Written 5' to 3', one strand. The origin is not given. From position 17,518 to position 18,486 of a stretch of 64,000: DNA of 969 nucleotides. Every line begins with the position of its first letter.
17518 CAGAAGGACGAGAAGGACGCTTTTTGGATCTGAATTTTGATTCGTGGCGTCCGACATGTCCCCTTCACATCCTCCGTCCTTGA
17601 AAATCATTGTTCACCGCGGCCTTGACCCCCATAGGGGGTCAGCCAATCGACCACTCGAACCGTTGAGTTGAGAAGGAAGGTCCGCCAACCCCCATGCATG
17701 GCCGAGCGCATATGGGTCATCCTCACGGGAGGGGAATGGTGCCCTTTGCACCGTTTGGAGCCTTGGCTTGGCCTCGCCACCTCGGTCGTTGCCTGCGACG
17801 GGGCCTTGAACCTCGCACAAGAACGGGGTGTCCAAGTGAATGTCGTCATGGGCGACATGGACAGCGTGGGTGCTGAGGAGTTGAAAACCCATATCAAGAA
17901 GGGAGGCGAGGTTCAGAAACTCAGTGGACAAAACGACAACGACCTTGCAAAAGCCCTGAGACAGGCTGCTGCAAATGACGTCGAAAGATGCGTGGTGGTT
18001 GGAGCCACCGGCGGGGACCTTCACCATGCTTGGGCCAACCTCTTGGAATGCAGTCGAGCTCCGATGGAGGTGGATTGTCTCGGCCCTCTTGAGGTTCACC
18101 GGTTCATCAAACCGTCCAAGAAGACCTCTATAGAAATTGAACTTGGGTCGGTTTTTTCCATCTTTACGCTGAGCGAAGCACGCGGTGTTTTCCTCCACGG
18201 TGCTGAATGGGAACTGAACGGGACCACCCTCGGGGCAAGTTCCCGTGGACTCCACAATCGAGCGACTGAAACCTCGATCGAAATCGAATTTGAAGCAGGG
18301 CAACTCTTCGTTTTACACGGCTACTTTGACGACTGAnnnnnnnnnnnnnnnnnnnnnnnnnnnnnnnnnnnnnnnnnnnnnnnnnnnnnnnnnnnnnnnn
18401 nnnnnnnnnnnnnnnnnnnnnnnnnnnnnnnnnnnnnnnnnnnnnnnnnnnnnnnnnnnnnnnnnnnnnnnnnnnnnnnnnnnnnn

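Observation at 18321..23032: Translationally coupled three-gene surface module: PPC/TSP3 repeat protein, Ig-like type-I protein with WW-like tail, membrane-anchored DUF4105 protein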

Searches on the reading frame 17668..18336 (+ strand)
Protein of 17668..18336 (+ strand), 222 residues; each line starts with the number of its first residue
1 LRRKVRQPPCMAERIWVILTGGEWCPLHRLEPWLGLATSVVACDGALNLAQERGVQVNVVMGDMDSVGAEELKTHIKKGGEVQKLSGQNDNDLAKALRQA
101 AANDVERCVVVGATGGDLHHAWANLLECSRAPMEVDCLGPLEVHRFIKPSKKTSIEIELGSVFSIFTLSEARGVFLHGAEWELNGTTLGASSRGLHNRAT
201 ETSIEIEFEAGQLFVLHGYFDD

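Call 3: search_protein_families(library=pfam, proteins=[window:17668-18336:+], max_evalue=0.01)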
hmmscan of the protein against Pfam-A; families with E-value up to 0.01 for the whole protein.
window:17668-18336:+ (222 aa): 2 families
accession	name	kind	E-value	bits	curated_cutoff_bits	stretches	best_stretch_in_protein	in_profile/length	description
PF04263.21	TPK_catalytic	-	5.9e-16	58.8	30.7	1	37-126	8-99/113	Thiamin pyrophosphokinase, catalytic domain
PF04265.19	TPK_B1_binding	-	0.00012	22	22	1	159-213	10-67/67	Thiamin pyrophosphokinase, vitamin B1 binding domain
